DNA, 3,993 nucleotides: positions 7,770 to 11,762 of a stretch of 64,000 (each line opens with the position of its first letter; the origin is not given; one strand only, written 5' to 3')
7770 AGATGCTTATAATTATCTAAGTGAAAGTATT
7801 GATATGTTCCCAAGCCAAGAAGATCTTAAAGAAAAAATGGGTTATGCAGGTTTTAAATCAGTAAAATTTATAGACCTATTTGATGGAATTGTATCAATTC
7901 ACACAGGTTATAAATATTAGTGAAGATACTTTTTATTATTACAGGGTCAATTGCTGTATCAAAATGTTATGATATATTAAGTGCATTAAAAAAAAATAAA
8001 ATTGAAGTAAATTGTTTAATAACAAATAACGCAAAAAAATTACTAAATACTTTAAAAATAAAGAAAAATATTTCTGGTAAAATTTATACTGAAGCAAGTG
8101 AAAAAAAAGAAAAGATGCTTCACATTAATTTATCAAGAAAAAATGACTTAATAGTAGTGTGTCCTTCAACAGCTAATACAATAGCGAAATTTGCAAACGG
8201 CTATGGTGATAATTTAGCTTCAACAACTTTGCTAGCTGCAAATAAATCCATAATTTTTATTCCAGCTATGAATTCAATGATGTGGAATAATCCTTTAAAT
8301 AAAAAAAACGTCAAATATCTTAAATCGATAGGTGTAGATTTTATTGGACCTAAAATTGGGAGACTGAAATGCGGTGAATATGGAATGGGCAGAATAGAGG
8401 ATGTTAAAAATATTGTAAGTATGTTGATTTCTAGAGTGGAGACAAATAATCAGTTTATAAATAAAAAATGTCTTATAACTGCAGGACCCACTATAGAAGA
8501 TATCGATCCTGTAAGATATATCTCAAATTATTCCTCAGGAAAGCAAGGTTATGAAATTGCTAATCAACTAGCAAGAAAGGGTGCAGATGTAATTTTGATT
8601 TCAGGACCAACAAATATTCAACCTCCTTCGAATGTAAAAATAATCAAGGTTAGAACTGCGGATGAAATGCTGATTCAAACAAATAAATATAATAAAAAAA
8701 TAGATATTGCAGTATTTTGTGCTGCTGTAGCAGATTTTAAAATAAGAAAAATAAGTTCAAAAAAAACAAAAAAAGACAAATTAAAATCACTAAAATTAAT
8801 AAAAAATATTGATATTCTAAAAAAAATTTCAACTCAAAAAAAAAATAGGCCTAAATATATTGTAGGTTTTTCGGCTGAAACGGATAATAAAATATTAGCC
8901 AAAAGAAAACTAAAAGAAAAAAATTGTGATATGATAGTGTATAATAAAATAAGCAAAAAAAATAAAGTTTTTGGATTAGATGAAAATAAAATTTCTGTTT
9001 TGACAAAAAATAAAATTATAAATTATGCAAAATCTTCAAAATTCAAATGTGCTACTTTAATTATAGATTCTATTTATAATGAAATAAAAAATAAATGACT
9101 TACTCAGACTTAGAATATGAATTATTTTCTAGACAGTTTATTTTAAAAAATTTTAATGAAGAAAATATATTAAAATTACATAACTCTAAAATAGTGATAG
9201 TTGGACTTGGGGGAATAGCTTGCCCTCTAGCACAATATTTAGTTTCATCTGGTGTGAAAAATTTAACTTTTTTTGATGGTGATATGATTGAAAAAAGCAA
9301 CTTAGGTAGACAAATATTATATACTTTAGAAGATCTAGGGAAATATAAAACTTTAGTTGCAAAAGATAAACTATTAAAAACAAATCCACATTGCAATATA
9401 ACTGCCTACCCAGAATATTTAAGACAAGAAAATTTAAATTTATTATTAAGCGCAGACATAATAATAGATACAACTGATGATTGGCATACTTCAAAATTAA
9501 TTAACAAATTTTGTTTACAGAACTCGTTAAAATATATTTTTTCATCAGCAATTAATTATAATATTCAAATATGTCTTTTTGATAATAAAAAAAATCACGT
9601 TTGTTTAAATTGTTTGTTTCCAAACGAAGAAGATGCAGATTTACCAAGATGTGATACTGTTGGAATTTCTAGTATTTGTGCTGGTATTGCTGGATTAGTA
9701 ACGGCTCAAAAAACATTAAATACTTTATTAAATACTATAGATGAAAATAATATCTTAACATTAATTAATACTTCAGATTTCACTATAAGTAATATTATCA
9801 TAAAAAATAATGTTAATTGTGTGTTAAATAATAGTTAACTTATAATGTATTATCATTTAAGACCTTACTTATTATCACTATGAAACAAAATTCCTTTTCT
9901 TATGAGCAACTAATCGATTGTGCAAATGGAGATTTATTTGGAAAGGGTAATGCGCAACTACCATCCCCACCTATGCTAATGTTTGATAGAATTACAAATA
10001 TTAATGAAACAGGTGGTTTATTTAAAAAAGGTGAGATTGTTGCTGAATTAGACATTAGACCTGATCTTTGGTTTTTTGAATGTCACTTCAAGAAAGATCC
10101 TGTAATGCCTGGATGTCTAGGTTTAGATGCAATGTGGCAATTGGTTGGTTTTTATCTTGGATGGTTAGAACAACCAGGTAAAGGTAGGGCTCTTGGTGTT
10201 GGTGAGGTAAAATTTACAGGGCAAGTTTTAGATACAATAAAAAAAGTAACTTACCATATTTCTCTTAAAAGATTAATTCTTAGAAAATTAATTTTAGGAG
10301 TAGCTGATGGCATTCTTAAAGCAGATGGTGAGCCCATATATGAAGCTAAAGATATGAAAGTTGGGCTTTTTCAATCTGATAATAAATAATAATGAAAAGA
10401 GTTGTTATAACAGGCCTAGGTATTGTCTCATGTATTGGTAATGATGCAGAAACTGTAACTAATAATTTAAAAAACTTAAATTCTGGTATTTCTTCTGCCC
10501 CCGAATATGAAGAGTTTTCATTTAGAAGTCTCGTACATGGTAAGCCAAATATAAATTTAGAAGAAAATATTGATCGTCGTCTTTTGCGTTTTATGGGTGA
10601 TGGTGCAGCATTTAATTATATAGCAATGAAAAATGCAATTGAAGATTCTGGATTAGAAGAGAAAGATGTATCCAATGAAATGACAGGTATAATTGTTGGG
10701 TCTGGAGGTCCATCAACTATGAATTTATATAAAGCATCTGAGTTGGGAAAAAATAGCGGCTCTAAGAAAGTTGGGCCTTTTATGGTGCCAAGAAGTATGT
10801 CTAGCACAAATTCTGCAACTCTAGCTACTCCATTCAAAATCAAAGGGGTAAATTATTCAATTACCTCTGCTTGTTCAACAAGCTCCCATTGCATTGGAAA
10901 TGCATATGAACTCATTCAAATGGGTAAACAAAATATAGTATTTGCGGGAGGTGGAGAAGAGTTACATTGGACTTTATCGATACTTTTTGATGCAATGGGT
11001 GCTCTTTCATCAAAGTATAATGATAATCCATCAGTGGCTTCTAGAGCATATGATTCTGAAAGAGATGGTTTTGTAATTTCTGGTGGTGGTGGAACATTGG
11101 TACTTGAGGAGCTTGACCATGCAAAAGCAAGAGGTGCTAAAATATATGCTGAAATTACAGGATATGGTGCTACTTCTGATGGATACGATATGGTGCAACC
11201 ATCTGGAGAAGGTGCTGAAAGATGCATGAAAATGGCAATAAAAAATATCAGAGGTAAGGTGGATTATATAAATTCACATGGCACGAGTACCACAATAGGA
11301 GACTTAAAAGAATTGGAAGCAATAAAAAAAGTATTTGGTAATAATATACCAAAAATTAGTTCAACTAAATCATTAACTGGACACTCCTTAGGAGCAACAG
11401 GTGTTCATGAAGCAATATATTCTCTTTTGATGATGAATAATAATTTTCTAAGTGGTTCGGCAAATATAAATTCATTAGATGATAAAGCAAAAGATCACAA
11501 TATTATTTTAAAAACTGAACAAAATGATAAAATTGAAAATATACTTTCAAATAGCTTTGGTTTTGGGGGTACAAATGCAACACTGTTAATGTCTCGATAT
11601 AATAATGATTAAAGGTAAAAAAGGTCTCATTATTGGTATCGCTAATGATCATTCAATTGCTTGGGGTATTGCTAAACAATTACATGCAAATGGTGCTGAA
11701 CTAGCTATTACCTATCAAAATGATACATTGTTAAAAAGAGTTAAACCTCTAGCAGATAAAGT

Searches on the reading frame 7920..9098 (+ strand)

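Call 92: search_protein_families(library=pfam, proteins=[window:7920-9098:+], max_evalue=1e-8)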
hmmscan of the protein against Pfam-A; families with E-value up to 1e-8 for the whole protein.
window:7920-9098:+ (392 aa): 2 families
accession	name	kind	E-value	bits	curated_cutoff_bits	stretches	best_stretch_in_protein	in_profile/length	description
PF04127.22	DFP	-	1e-62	211.7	22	1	181-360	3-185/186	DNA/pantothenate metabolism flavoprotein C-terminal domain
PF02441.25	Flavoprotein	-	3.7e-32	111.6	22.7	1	1-170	1-159/162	Flavoprotein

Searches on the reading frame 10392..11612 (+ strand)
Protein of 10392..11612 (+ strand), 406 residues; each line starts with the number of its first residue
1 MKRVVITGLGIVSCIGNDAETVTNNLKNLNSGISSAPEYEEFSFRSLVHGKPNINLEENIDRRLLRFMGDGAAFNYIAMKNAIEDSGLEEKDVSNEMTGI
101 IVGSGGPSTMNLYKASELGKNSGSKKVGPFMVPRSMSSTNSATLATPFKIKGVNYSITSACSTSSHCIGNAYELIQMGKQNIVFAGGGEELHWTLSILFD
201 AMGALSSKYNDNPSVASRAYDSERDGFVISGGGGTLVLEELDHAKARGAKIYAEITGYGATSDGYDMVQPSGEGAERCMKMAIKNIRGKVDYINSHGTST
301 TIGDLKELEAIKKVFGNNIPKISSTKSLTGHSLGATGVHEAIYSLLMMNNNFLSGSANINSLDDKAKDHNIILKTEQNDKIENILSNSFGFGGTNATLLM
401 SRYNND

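Call 92: search_protein_families(library=pfam, proteins=[window:10392-11612:+], max_evalue=1e-8)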
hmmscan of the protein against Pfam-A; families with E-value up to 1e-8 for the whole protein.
window:10392-11612:+ (406 aa): 2 families
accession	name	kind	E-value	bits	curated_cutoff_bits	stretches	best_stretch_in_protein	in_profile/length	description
PF00109.32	ketoacyl-synt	-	4.1e-38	131.9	20.8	1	1-244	1-252/252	Beta-ketoacyl synthase, N-terminal domain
PF02801.28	Ketoacyl-synt_C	-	5.3e-29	101.1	20.8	1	252-359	1-118/119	Beta-ketoacyl synthase, C-terminal domain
